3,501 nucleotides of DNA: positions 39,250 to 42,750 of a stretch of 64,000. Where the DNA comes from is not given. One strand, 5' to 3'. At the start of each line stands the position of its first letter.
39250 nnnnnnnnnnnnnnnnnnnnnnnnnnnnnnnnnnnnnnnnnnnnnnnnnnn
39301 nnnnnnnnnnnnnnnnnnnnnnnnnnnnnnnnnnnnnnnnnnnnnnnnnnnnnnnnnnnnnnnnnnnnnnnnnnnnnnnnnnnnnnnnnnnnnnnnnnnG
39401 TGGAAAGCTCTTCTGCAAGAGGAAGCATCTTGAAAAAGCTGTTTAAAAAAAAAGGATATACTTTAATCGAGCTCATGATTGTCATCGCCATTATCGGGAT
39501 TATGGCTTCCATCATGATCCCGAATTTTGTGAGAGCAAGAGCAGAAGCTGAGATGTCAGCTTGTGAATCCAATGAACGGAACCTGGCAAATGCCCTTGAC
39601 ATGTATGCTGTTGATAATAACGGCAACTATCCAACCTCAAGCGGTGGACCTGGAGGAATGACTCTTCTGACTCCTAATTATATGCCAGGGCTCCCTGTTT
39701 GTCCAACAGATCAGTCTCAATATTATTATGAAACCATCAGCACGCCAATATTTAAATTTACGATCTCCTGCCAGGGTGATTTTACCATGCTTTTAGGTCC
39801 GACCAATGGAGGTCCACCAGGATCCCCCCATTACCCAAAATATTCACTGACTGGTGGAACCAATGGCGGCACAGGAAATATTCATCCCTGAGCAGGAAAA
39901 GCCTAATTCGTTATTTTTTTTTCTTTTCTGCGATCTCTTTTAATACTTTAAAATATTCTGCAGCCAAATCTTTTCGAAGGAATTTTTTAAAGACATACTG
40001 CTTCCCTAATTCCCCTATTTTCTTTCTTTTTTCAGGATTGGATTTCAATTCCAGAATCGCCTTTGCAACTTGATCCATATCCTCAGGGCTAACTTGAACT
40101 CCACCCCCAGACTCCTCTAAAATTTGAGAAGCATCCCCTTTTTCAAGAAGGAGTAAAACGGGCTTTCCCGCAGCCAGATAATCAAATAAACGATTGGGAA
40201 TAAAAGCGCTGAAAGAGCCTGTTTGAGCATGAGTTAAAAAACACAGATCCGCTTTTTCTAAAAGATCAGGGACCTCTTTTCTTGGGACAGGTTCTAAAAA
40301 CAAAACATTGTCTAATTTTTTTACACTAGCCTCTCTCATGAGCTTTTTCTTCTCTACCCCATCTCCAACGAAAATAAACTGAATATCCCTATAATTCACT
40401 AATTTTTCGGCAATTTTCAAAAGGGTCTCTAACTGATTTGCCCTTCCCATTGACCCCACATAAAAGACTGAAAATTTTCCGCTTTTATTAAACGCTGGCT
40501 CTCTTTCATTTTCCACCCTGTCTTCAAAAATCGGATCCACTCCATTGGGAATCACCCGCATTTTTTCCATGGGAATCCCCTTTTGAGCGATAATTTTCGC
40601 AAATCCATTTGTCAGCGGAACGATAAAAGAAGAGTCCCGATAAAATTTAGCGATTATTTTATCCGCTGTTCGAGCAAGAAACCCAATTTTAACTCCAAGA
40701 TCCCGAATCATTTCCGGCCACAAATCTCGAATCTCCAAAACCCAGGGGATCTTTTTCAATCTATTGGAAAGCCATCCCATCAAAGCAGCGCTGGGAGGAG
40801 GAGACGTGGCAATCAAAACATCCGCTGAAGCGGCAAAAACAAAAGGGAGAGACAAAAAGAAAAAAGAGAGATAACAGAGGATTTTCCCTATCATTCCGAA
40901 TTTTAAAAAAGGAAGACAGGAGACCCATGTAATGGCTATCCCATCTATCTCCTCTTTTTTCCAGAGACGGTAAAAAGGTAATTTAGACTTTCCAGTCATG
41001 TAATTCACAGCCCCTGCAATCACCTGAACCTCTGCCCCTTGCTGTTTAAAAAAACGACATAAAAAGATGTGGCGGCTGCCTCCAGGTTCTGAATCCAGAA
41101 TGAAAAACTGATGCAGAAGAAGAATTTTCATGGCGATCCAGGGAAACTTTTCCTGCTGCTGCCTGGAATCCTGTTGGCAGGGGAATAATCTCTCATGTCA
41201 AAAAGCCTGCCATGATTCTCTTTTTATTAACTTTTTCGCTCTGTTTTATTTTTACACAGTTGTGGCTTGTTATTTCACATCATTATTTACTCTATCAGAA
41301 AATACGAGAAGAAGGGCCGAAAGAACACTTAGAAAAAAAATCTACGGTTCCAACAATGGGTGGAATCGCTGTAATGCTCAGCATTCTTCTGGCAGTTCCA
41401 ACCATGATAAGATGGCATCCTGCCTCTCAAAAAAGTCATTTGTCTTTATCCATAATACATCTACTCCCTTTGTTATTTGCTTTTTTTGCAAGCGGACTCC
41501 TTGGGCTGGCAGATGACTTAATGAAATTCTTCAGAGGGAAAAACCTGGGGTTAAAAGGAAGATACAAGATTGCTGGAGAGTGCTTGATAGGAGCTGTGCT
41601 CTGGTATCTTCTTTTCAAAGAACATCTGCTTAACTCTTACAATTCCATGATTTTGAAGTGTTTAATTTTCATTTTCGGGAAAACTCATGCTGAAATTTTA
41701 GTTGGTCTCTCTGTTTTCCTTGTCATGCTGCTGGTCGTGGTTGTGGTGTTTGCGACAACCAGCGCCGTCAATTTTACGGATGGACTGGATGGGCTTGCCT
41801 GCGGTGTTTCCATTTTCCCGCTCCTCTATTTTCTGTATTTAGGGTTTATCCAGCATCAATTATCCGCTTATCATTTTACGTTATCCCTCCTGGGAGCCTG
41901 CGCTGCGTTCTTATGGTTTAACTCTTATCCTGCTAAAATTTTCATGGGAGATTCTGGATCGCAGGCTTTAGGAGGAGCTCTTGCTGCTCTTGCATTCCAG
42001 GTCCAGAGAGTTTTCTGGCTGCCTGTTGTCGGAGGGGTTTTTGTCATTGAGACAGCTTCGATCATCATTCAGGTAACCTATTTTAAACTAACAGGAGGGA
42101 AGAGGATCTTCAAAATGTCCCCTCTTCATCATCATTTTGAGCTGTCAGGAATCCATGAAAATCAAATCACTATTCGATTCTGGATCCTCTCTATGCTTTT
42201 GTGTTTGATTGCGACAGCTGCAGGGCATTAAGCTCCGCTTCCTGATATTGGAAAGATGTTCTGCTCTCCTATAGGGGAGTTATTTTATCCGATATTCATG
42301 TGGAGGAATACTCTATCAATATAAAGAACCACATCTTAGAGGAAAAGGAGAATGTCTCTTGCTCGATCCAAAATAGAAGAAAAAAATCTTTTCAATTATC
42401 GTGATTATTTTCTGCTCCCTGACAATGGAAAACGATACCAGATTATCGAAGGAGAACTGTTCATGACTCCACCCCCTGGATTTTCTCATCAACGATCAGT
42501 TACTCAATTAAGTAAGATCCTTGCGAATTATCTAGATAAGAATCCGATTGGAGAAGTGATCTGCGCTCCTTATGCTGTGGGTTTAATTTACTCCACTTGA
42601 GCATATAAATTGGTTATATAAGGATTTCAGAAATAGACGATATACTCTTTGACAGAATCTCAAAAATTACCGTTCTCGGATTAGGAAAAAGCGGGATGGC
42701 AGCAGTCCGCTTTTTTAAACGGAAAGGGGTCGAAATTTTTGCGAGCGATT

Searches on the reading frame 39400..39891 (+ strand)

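Call 67: search_protein_families(library=pfam, proteins=[window:39400-39891:+], max_evalue=0.0001)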
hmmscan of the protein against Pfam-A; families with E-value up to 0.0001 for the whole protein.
window:39400-39891:+ (163 aa): 1 family
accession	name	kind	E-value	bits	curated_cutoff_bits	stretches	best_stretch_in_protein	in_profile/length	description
PF07963.17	N_methyl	-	2.6e-08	33.6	21.2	1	16-39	3-26/27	Prokaryotic N-terminal methylation motif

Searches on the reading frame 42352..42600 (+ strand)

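Call 67: search_protein_families(library=pfam, proteins=[window:42352-42600:+], max_evalue=0.0001)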
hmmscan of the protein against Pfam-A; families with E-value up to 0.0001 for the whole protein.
window:42352-42600:+ (82 aa): 1 family
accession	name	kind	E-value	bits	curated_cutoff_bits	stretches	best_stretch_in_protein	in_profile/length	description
PF05685.18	Uma2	-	8.4e-08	32.3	27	1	18-72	3-58/172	Putative restriction endonuclease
